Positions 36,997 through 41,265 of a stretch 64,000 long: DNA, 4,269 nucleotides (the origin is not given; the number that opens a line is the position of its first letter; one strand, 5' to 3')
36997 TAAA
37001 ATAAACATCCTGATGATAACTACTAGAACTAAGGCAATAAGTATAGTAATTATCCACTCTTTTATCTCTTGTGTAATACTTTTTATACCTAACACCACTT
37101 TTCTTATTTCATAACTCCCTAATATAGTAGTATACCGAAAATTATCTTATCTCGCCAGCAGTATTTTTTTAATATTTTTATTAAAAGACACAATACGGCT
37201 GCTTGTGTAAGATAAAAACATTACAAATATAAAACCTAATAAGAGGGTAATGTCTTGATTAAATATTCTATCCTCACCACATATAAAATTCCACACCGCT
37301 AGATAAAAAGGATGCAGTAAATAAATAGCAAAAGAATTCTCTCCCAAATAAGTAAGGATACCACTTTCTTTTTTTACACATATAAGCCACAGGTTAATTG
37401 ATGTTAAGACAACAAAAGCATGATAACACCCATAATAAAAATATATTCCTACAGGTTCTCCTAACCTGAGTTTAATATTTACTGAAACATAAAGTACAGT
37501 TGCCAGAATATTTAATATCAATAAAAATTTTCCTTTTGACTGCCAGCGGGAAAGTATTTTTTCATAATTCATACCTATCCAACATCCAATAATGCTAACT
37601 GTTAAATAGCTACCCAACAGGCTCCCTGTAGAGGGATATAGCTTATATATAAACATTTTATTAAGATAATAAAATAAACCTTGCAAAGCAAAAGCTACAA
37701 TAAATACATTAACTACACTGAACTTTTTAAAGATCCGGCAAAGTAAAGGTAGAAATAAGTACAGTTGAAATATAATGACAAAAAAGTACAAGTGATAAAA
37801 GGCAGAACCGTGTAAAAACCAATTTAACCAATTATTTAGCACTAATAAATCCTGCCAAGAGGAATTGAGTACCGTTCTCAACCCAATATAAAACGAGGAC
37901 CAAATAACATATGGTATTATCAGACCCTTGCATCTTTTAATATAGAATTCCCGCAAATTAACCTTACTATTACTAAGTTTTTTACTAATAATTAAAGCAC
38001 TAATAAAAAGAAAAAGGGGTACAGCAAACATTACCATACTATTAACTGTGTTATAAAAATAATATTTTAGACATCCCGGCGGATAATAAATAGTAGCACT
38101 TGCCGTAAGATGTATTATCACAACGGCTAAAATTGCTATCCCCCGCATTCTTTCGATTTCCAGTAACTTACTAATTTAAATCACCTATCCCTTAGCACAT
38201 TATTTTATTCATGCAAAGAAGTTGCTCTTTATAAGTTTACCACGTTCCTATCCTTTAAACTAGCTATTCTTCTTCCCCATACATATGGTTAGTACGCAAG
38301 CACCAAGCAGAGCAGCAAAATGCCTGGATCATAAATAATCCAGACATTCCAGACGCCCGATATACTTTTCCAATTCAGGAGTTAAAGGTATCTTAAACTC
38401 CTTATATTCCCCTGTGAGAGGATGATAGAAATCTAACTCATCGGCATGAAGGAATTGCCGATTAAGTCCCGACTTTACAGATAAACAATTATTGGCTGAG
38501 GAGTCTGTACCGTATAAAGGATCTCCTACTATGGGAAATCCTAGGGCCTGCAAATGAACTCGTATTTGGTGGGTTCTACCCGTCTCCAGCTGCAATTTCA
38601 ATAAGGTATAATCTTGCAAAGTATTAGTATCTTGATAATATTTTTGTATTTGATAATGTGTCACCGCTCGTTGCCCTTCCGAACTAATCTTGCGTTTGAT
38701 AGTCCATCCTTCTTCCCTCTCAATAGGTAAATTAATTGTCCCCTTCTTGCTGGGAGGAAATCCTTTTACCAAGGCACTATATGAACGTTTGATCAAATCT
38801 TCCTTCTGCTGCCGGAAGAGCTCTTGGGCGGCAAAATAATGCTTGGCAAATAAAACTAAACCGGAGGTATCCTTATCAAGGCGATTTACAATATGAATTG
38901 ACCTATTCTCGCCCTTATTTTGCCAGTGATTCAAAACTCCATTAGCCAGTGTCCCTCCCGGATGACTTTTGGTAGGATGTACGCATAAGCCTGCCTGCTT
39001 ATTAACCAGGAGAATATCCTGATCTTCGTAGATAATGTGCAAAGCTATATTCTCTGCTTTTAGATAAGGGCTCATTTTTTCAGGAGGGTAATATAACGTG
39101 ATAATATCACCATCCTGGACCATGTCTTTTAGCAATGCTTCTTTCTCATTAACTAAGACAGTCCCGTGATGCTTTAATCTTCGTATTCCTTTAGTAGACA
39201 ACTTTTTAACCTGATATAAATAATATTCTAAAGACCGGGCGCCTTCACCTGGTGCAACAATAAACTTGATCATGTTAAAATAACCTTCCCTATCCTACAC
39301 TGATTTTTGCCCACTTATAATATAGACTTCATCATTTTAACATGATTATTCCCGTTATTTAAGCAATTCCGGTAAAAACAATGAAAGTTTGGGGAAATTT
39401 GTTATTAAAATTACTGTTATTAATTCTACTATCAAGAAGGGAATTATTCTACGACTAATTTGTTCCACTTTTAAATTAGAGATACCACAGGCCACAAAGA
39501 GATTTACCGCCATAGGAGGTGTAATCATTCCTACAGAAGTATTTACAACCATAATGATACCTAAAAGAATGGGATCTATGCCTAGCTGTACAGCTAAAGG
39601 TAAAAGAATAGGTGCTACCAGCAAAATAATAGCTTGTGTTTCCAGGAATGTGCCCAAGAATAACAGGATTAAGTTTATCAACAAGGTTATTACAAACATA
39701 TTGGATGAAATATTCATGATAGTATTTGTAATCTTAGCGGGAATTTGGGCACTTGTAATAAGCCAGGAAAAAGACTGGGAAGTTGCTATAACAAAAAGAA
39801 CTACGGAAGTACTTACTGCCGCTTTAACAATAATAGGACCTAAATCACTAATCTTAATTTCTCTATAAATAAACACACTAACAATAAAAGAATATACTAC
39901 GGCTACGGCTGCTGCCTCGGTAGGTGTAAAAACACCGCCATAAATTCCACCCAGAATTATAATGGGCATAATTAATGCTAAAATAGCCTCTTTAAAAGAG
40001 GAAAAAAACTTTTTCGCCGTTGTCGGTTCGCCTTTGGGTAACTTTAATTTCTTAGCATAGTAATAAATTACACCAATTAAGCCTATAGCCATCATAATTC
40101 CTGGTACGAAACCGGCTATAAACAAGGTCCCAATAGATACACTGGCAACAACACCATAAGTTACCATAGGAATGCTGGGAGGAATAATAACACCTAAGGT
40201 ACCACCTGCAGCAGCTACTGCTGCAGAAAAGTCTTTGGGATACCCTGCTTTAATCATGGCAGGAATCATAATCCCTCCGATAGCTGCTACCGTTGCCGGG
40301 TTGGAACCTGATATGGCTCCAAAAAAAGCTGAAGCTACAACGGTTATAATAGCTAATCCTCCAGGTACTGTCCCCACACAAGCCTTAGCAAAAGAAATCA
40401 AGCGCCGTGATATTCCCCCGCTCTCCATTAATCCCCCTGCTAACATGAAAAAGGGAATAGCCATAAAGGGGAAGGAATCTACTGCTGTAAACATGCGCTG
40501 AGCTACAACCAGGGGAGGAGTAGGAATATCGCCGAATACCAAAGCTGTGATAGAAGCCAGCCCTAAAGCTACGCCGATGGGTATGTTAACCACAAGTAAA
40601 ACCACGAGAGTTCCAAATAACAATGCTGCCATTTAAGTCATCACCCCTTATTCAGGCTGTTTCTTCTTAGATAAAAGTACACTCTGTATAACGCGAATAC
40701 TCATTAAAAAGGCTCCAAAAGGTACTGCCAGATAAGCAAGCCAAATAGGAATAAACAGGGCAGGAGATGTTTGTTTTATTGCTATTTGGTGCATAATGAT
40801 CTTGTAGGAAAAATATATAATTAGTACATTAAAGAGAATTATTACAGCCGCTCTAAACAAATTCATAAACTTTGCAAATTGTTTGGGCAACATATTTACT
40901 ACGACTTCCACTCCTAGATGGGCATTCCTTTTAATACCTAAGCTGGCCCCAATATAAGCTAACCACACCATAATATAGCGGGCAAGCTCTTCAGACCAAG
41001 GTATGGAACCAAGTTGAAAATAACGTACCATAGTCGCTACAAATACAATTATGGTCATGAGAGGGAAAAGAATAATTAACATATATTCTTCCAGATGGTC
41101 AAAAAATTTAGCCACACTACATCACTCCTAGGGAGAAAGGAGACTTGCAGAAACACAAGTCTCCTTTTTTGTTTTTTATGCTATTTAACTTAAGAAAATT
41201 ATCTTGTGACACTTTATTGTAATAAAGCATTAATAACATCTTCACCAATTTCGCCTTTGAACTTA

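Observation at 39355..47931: Sigma-54-controlled acid-sugar operon combining a DUF1537 kinase and PdxA2 with a LarA-type (nickel-pincer) racemase/epimerase and a TRAP transporter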

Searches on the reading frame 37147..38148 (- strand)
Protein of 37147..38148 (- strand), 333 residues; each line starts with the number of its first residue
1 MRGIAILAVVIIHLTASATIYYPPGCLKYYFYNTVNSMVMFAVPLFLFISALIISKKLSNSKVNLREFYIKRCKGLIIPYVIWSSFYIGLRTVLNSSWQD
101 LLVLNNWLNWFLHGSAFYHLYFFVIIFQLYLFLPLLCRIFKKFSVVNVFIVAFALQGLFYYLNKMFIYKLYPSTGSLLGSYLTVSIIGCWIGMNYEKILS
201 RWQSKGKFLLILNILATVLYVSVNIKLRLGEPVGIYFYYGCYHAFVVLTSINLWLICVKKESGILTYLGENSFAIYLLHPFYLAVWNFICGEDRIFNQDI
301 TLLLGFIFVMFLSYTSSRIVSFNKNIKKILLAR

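Call 3: search_protein_families(library=pfam, proteins=[window:37147-38148:-])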
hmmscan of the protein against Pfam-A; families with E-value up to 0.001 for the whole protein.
window:37147-38148:- (333 aa): 1 family
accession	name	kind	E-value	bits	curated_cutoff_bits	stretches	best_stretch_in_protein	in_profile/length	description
PF01757.29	Acyl_transf_3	-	9.6e-36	123.9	31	1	1-315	7-319/326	Acyltransferase domain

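Call 4: search_protein_families(library=ncbifam, proteins=[window:37147-38148:-])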
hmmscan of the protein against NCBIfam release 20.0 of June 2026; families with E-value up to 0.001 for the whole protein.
window:37147-38148:- (333 aa): 0 families

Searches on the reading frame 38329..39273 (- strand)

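Call 3: search_protein_families(library=pfam, proteins=[window:38329-39273:-])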
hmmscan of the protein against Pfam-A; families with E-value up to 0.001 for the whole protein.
window:38329-39273:- (314 aa): 1 family
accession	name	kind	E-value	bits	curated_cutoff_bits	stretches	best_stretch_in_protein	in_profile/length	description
PF00849.27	PseudoU_synth_2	-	2.5e-31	109.4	26.8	1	87-243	2-152/152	RNA pseudouridylate synthase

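Call 4: search_protein_families(library=ncbifam, proteins=[window:38329-39273:-])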
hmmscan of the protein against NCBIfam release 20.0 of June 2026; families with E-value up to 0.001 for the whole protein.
window:38329-39273:- (314 aa): 7 families
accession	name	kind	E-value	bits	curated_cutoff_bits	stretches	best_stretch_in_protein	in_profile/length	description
TIGR00005.1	rluA_subfam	subfamily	3.7e-79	266.1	192.7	1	11-305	5-294/298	RluA family pseudouridine synthase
NF008385.0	PRK11180.1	equivalog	8.2e-52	176.6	351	1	37-305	43-309/325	23S rRNA pseudouridine(1911/1915/1917) synthase RluD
NF008249.0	PRK11025.1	equivalog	1.2e-39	136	378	1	10-307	18-312/317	23S rRNA pseudouridine(955/2504/2580) synthase RluC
NF008321.0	PRK11112.1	equivalog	1e-31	110.2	328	1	78-294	2-220/257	tRNA pseudouridine(65) synthase TruC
NF007543.0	PRK10158.1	equivalog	1.7e-28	99.8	286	1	67-296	3-216/219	bifunctional tRNA pseudouridine(32) synthase/23S rRNA pseudouridine(746) synthase RluA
TIGR01621.1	RluA-like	hypoth_equivalog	4.7e-27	94.6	222.3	1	78-282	2-183/217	TIGR01621 family pseudouridine synthase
TIGR00093.1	TIGR00093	subfamily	4.5e-07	29.8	109.3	1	119-249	24-136/161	pseudouridine synthase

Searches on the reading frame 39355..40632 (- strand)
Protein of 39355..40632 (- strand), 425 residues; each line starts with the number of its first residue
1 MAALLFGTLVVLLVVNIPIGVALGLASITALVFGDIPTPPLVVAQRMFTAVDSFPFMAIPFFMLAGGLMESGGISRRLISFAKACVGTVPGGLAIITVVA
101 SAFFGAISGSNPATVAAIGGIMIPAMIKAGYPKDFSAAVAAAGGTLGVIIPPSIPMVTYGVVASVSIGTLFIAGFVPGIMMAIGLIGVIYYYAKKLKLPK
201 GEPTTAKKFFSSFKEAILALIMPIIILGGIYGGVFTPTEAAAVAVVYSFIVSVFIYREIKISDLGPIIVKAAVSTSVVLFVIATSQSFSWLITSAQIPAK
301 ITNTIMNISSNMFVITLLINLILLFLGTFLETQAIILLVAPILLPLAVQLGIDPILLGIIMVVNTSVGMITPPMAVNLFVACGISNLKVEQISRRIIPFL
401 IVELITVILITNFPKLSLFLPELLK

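Call 3: search_protein_families(library=pfam, proteins=[window:39355-40632:-])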
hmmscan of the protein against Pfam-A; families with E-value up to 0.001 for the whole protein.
window:39355-40632:- (425 aa): 1 family
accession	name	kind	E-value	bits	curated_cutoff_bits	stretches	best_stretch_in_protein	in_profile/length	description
PF06808.19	DctM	-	7.6e-124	414.1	23.8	1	6-416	1-413/413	Tripartite ATP-independent periplasmic transporter, DctM component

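Call 4: search_protein_families(library=ncbifam, proteins=[window:39355-40632:-])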
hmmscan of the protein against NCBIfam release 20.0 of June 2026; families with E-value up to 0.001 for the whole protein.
window:39355-40632:- (425 aa): 3 families
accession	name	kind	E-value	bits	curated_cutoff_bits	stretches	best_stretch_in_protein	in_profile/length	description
TIGR00786.1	dctM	subfamily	3.7e-134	447.5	268.45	1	17-421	2-405/405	TRAP transporter large permease subunit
NF011634.1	PRK15060.1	equivalog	2.5e-86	290.4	800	1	4-416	4-416/425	2,3-diketo-L-gulonate TRAP transporter large permease YiaN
TIGR02123.1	TRAP_fused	subfamily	1.1e-27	97.1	320.65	1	57-393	169-511/615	TRAP transporter fused permease subunit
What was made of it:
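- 39355..40632 (-): TRAP large membrane subunit DctM. PF06808 and TIGR00786, above cut-off (calls 3, 4).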

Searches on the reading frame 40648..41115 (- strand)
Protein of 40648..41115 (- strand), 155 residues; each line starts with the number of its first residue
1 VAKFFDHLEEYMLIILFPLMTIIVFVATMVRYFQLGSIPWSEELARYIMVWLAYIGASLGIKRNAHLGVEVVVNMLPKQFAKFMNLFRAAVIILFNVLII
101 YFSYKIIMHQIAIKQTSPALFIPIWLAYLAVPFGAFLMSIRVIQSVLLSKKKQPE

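Call 3: search_protein_families(library=pfam, proteins=[window:40648-41115:-])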
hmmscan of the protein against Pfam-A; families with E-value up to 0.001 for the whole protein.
window:40648-41115:- (155 aa): 1 family
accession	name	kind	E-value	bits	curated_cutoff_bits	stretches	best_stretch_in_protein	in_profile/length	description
PF04290.18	DctQ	-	5.8e-30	104.3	28.3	1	20-147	1-127/132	Tripartite ATP-independent periplasmic transporters, DctQ component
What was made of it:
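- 40648..41115 (-): TRAP small membrane subunit DctQ. PF04290 (call 3).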

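Call 4: search_protein_families(library=ncbifam, proteins=[window:40648-41115:-])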
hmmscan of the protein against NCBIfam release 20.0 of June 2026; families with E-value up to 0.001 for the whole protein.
window:40648-41115:- (155 aa): 1 family
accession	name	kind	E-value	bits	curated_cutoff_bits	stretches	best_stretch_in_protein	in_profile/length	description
NF007374.1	PRK09877.1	equivalog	4.1e-13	50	260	1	9-131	5-125/157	2,3-diketo-L-gulonate TRAP transporter small permease YiaM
